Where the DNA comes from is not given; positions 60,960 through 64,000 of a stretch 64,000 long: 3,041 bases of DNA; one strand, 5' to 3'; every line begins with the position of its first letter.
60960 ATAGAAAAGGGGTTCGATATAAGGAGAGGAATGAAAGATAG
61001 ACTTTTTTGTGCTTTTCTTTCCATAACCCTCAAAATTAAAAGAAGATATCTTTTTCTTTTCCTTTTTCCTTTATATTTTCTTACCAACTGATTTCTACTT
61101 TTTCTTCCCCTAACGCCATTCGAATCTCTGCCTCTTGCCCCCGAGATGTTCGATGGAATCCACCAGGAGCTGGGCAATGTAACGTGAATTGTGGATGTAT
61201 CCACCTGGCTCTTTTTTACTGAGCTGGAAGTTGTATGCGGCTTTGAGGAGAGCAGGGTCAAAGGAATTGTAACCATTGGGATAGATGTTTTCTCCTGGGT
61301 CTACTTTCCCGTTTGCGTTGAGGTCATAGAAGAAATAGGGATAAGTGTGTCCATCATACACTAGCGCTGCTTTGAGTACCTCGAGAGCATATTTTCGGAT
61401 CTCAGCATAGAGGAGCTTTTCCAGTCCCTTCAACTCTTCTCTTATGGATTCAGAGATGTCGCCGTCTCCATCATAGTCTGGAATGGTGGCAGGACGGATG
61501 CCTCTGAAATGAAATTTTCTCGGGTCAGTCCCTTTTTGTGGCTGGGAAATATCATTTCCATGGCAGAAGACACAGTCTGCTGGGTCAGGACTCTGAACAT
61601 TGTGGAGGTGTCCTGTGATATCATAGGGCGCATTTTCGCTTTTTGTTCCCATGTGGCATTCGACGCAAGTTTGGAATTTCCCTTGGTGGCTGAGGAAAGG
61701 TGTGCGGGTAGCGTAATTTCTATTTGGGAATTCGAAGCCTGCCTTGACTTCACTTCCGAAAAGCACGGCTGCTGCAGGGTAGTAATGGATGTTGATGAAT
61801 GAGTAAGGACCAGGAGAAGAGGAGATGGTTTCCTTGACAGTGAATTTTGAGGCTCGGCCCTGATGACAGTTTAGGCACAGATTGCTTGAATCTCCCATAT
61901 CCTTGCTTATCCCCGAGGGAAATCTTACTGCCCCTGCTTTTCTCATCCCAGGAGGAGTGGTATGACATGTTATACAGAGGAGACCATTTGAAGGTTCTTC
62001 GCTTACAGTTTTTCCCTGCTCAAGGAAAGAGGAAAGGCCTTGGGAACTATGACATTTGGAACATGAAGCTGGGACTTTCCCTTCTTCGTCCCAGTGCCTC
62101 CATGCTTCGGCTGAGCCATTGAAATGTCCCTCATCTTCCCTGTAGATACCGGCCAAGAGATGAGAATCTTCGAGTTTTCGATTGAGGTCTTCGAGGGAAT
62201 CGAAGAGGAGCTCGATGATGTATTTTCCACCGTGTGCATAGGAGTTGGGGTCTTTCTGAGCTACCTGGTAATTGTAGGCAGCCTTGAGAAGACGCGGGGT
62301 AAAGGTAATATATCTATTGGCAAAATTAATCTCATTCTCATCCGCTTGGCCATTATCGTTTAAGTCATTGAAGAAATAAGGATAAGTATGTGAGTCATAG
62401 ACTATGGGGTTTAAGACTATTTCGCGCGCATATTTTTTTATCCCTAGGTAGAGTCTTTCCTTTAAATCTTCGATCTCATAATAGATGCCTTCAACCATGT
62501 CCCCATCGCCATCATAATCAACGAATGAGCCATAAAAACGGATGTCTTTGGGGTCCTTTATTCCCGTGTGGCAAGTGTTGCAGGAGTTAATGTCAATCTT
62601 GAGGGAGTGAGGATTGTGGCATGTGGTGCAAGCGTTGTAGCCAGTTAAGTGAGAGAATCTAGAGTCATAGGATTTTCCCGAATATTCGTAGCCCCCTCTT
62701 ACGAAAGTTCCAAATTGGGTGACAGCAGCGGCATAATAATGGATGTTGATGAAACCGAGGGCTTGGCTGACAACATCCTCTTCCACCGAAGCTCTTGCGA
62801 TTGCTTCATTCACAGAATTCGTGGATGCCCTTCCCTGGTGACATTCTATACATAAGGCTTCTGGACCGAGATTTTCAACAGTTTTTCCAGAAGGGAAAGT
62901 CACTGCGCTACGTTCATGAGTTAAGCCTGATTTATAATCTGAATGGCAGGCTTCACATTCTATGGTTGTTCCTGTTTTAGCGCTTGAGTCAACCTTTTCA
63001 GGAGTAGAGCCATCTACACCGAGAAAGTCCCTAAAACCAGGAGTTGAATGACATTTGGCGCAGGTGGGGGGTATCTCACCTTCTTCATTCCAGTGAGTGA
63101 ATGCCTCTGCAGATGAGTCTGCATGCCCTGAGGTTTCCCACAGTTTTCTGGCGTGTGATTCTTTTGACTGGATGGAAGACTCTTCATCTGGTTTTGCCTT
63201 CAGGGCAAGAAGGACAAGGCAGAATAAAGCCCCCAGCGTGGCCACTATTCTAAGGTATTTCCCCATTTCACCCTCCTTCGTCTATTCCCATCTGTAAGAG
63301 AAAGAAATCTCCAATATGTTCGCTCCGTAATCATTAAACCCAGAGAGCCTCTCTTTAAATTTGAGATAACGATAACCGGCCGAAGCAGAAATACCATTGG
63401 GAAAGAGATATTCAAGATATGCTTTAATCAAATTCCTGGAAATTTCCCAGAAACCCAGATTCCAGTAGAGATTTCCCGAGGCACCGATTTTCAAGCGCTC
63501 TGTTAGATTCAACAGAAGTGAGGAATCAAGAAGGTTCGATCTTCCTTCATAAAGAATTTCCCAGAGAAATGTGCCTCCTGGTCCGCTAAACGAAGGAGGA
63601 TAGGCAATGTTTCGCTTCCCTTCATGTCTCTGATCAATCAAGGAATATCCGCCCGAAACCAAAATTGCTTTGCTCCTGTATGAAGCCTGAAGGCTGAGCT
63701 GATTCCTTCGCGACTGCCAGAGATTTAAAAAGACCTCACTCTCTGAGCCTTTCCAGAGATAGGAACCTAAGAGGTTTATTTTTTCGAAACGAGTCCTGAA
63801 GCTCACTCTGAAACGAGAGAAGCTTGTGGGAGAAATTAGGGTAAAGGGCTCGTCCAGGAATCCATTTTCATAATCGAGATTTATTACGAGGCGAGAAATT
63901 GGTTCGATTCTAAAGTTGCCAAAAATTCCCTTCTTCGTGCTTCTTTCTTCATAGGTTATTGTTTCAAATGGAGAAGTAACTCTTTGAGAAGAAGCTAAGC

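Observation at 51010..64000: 13-kb single-strand multihaem cytochrome block: Rieske/cytochrome-b complex plus a porin-cytochrome-like outer-membrane module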

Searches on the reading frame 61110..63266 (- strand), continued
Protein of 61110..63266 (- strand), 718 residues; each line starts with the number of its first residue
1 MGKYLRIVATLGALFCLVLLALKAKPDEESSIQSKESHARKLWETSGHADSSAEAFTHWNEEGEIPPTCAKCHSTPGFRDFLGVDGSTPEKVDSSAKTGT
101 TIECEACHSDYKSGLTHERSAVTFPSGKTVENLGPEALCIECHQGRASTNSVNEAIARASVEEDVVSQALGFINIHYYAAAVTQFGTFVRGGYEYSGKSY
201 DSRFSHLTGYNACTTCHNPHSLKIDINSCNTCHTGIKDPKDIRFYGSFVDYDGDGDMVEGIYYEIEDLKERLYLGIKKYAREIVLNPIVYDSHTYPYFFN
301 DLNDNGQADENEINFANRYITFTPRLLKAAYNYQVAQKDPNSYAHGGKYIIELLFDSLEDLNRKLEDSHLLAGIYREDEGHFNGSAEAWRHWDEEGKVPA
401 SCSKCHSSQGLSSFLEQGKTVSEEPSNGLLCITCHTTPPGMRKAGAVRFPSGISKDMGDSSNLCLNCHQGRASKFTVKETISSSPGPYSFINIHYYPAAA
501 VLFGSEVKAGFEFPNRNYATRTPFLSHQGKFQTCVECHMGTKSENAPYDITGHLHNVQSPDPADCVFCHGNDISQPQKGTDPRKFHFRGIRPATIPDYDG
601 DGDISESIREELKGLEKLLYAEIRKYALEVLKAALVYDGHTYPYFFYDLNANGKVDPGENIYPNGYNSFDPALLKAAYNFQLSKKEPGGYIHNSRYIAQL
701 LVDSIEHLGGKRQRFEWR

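Call 31: search_solved_structures(query=L001:7147-8067:+, max_evalue=0.01, show_alignments=1)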
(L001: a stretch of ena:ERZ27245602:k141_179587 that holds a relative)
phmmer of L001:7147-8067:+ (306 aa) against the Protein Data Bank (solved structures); distinct sequences matched with E-value up to 0.01: 9.
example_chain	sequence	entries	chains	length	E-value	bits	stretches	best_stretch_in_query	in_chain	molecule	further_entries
6r2q_A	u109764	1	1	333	1.9e-26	96.3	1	62-299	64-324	Cystathionine beta-synthase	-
1sp3_A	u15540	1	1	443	8.6e-06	28.5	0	85-181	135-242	cytochrome c, putative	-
8k9e_A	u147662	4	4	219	3.5e-05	26.5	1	130-248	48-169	Cytochrome c7-like domain-containing protein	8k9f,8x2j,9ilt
4hbf_A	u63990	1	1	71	0.0049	19.4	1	133-179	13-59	PpcA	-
4hc3_A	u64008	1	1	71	0.0051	19.4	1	133-179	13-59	PpcA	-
4haj_A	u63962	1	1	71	0.0079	18.7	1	133-179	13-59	PpcA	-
1oah_A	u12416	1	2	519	0.0084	18.7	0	58-182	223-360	CYTOCHROME C NITRITE REDUCTASE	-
1os6_A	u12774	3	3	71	0.0085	18.6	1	134-179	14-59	PpcA | Cytochrome c3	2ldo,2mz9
2n91_A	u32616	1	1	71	0.009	18.6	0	134-179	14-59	Cytochrome C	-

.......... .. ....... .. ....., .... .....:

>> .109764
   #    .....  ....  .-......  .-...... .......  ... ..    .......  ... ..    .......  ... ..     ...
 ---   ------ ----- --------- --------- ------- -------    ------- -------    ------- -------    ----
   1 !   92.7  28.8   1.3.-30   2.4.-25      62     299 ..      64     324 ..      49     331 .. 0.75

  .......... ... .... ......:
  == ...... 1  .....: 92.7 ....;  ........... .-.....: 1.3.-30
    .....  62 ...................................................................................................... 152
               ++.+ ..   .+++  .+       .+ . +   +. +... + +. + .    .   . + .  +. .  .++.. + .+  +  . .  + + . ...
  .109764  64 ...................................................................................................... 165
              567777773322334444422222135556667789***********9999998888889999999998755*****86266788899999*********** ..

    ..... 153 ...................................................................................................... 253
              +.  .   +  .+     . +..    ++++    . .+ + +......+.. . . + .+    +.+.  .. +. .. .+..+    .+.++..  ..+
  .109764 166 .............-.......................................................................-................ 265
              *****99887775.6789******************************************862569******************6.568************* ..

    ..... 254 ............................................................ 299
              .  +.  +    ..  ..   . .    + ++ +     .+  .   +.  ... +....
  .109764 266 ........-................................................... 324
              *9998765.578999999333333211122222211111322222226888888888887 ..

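Call 32: find_homologous_proteins(query=window:61110-63266:-, max_evalue=0.001)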
Query window:61110-63266:- (718 aa): 4712 proteins with E <= 0.001 among 8000 candidates; the best 120 are listed.
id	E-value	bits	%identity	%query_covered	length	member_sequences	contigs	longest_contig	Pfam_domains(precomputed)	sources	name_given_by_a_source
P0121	0.0e+0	1703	100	100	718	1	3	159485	PF14537.12,PF02085.22,PF14522.12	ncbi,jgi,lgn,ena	-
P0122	0.0e+0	1138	66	99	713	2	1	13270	PF14537.12,PF02085.22,PF14522.12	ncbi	ncbi:MAG: multiheme c-type cytochrome [Candidatus Aminicenantales bacterium]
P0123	0.0e+0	1130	64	100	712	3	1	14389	PF14537.12,PF02085.22,PF14522.12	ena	-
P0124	0.0e+0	1118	66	100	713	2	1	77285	PF14537.12,PF02085.22,PF14522.12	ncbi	-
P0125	0.0e+0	1114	65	98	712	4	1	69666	PF14537.12,PF02085.22,PF14522.12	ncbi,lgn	-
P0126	0.0e+0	1096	64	100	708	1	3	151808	PF14537.12,PF02085.22,PF14522.12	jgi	jgi:hypothetical protein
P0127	0.0e+0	1091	43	96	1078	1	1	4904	PF09699.16,PF14537.12,PF02085.22,PF14522.12,PF22113.2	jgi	jgi:hypothetical protein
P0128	0.0e+0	1084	44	93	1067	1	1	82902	PF09699.16,PF14537.12,PF02085.22,PF14522.12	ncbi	-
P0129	0.0e+0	1081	62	100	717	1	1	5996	PF14537.12,PF02085.22,PF14522.12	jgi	jgi:hypothetical protein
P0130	0.0e+0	1077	63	100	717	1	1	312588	PF14537.12,PF02085.22,PF14522.12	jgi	jgi:hypothetical protein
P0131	0.0e+0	1076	63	100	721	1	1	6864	PF14537.12,PF02085.22,PF14522.12,PF22113.2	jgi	jgi:hypothetical protein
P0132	0.0e+0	1066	62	100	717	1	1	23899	PF14537.12,PF02085.22,PF14522.12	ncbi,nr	ncbi:MAG: hypothetical protein JXB23_08550 [Candidatus Aminicenantes bacterium]|nr:hypothetical prot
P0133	0.0e+0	1064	63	100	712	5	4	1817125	PF14537.12,PF02085.22,PF14522.12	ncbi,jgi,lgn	-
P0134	0.0e+0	1061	62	99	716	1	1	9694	PF14537.12,PF02085.22,PF14522.12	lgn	-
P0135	0.0e+0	1060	62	99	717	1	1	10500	PF14537.12,PF02085.22,PF14522.12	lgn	-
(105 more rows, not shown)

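Call 47: predict_structure(alignment_id=A2)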
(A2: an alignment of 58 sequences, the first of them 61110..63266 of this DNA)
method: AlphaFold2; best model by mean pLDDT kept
length: 718 residues; sequences in the alignment: 58
mean_pLDDT: 83.5   pTM: 0.78
mean pLDDT of the five models: 83.5, 78.9, 78.0, 71.0, 68.3
residues with pLDDT >= 90: 238; 70-90: 392; 50-70: 68; < 50: 20
segments of 3 or more residues with pLDDT < 50: 24-32, 547-557
pLDDT, mean of each block of 10 residues (from residue 1): 74 80 45 68 83 81 86 89 87 85 87 84 88 83 86 95 94 79 81 88 59 67 66 72 73 81 93 95 94 77 88 85 96 89 81 95 82 83 80 82 86 89 81 74 90 92 89 93 91 84 94 94 65 77 60 50 80 86 81 88 91 96 97 89 83 85 90 97 88 93 96 87
secondary structure, 60 per line:
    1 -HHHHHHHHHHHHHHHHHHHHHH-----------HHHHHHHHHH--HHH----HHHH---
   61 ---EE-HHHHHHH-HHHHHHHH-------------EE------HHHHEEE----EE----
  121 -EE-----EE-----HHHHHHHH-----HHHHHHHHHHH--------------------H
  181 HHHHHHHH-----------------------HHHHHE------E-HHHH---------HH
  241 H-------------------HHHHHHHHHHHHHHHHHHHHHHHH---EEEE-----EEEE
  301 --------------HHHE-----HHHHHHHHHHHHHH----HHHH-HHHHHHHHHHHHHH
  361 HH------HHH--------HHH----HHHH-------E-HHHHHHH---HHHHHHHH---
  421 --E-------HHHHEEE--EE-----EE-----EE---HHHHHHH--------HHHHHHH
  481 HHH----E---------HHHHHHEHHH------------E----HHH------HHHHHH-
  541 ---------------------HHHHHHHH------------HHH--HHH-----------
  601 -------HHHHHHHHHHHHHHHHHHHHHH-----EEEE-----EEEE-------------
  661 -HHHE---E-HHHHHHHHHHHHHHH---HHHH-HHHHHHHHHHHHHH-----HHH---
elements in order (helices of 4 or more, strands of 3 or more residues): H2-23 H35-44 H54-57 H67-73 H75-82 H104-107 E108-110 H136-143 H149-159 H180-188 H212-216 H226-229 H261-284 E288-291 E297-300 H324-337 H342-345 H347-362 H387-390 H400-406 H410-417 H431-434 E435-437 H459-465 H474-483 H498-503 H534-539 H562-569 H608-629 E635-638 E644-647 H671-685 H689-692 H694-707

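Call 50: predict_structure(alignment_id=A3)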
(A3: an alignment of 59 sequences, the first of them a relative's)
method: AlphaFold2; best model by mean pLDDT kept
length: 621 residues; sequences in the alignment: 59
mean_pLDDT: 85.2   pTM: 0.76
mean pLDDT of the five models: 85.2, 83.0, 81.9, 81.7, 78.7
residues with pLDDT >= 90: 382; 70-90: 130; 50-70: 57; < 50: 52
segments of 3 or more residues with pLDDT < 50: 1-28, 179-183, 231-233, 515-528
pLDDT, mean of each block of 10 residues (from residue 1): 44 35 34 90 83 66 89 86 93 84 95 93 69 70 95 95 96 66 62 97 95 98 62 55 77 97 95 98 94 81 91 98 95 97 95 91 98 93 98 90 97 93 97 89 98 96 97 88 97 94 93 49 45 89 93 95 86 95 92 90 80 92 76
secondary structure, 60 per line:
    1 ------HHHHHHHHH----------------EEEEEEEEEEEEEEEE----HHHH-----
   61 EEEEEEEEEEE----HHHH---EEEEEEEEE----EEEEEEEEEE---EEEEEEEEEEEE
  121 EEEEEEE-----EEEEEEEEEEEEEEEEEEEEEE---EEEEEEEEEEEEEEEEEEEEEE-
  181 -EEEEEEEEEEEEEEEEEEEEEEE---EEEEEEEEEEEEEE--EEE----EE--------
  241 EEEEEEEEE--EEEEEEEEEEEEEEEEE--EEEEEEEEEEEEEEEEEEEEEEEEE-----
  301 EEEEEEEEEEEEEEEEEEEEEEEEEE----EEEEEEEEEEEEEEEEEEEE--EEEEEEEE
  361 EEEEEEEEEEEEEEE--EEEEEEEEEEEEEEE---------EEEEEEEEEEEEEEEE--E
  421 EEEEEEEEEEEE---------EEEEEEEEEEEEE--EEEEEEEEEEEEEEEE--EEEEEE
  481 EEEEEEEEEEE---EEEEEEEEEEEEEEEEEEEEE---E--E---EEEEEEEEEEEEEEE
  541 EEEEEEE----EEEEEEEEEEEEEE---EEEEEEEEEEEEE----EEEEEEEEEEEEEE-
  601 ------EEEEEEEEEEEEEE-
elements in order: H7-15 E32-47 H52-55 E61-71 H76-79 E83-91 E96-105 E109-127 E133-154 E158-179 E182-204 E208-221 E224-226 E241-249 E252-268 E271-295 E301-326 E331-350 E353-375 E378-392 E402-417 E420-432 E442-454 E457-472 E475-491 E495-515 E526-547 E552-565 E569-581 E586-599 E607-620

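Call 52: fold_search(model_id=the predicted structure, library=pdb)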
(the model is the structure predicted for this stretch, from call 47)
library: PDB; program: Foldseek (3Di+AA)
matches with E <= 10: 10; with E <= 0.001: 0
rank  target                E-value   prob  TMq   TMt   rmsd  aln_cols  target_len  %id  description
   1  6i5b_A                2.2e-02  1.00  0.24  0.34   6.7       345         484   16  Crystal Structure of Outer Cell Wall Cytochrome OcwA (released 2019-09-25)
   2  6i5b_B                3.4e-02  1.00  0.24  0.35   7.1       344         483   16  Crystal Structure of Outer Cell Wall Cytochrome OcwA (released 2019-09-25)
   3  8bcx_C                4.0e+00  0.09  0.20  0.30  11.2       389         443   17  Crystal structure of NrfA-1 from Geobacter metallireducens (released 2023-08-30)
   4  8rv0                  5.7e+00  0.09  0.20  0.28  10.2       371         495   13  Crystal structure of octaheme nitrite reductase from Trichlorobacter ammonificans in complex with nitrite (released 2024-03-27)
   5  2rf7_A                6.6e+00  0.06  0.22  0.32  13.0       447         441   13  Crystal structure of the escherichia coli nrfa mutant Q263E (released 2008-03-25)
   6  8sux_F                7.0e+00  0.07  0.08  0.13   7.3        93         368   15  Structure of E. coli PtuA hexamer (released 2024-01-10)
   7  4hk4                  7.0e+00  0.01  0.06  0.10  16.1       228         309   13  Crystal structure of apo Tyrosine-tRNA ligase mutant protein (released 2013-04-17)
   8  2j7a_A                8.1e+00  0.06  0.22  0.30  11.0       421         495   14  Crystal structure of cytochrome c nitrite reductase NrfHA complex from Desulfovibrio vulgaris (released 2006-12-06)
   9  8bcx_D                9.4e+00  0.04  0.20  0.30  11.2       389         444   17  Crystal structure of NrfA-1 from Geobacter metallireducens (released 2023-08-30)
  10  7mqw_A                9.4e+00  0.02  0.07  0.21   9.5        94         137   13  Histidine triad protein (released 2021-05-26)

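Call 53: fold_search(model_id=the predicted structure, library=pdb)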
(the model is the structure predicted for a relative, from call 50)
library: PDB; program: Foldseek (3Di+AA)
matches with E <= 10: 871; with E <= 0.001: 306
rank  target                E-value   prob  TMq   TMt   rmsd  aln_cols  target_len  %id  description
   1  6r2q_B                8.2e-17  1.00  0.65  0.62   8.1       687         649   11  Structure of the Mtr complex (released 2020-04-22)
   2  8p97_A                8.0e-10  1.00  0.45  0.45  11.6       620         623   11  BtuB3G3 bound to cyanocobalamin with disordered EL8 (released 2023-08-16)
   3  1xkw                  1.3e-09  1.00  0.44  0.43  15.4       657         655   12  Pyochelin outer membrane receptor FptA from Pseudomonas aeruginosa (released 2005-10-04)
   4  5nec_A                1.8e-09  1.00  0.45  0.44  11.5       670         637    9  Crystal structure of the siderophore receptor PiuD from Pseudomonas aeruginosa (released 2018-02-07)
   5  9c4o                  2.7e-09  1.00  0.43  0.41  12.6       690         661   10  Cryo-EM structure of PqqU with ligand PQQ (released 2024-06-19)
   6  5nec_B                3.3e-09  1.00  0.47  0.45  11.1       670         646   10  Crystal structure of the siderophore receptor PiuD from Pseudomonas aeruginosa (released 2018-02-07)
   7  4epa                  3.9e-09  1.00  0.54  0.53  10.6       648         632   10  The crystal structure of the ferric yersiniabactin uptake receptor FyuA from Yersinia pestis (released 2012-06-20)
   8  5fok_A                7.4e-09  1.00  0.47  0.45   9.2       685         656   10  Crystal structure of the siderophore receptor PiuA from Pseudomonas aeruginosa (released 2016-05-11)
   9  5fok_B                7.4e-09  1.00  0.46  0.44   9.6       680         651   10  Crystal structure of the siderophore receptor PiuA from Pseudomonas aeruginosa (released 2016-05-11)
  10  6ofr                  1.2e-08  1.00  0.45  0.38  12.2       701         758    9  The crystal structure of the outer membrane transporter YddB from Escherichia coli (released 2019-10-02)
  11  6v81                  1.8e-08  1.00  0.44  0.42  10.6       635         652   10  The crystal structure of the outer-membrane transporter YncD (released 2020-05-06)
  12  8s34_A                1.9e-08  1.00  0.40  0.37  15.1       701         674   10  Ferric-mycobactin receptor (FemA) in complex with aeruginic acid (released 2025-02-26)
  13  9ex3_A                2.0e-08  1.00  0.41  0.39  14.0       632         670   11  Ferric-mycobactin receptor (FemA) in complex with dihydroaeruginoic acid (released 2025-02-26)
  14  8bmx_A                2.9e-08  1.00  0.43  0.42  10.7       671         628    8  Bacteroides thetaiotaomicron B12 TonB dependent transporter in complex with a surface lipoprotein (released 2023-09-20)
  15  9a31_MODEL_1_A        4.0e-08  1.00  0.41  0.36  12.1       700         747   10  Model of E. coli fhuA by in-cell photo-crosslinking MS and deep learning (released 2023-02-24)
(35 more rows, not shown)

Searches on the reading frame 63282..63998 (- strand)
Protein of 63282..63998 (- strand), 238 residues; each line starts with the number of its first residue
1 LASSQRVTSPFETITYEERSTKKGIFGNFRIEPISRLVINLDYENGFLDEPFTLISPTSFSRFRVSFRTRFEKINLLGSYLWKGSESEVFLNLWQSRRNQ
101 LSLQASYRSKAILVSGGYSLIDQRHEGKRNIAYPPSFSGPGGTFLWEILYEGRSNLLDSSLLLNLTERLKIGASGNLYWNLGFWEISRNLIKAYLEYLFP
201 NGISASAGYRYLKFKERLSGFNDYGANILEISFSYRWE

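Call 5: search_protein_families(library=pfam, proteins=[window:63282-63998:-], max_evalue=0.01)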
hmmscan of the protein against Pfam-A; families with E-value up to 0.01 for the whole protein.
window:63282-63998:- (238 aa): 1 family
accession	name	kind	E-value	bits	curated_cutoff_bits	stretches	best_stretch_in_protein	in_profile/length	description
PF10677.15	DUF2490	-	0.0033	17.6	29.8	0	164-216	12-60/186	Protein of unknown function (DUF2490)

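Call 6: search_protein_families(library=ncbifam, proteins=[window:63282-63998:-], max_evalue=0.01)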
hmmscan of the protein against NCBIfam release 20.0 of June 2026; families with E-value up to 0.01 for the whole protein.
window:63282-63998:- (238 aa): 0 families
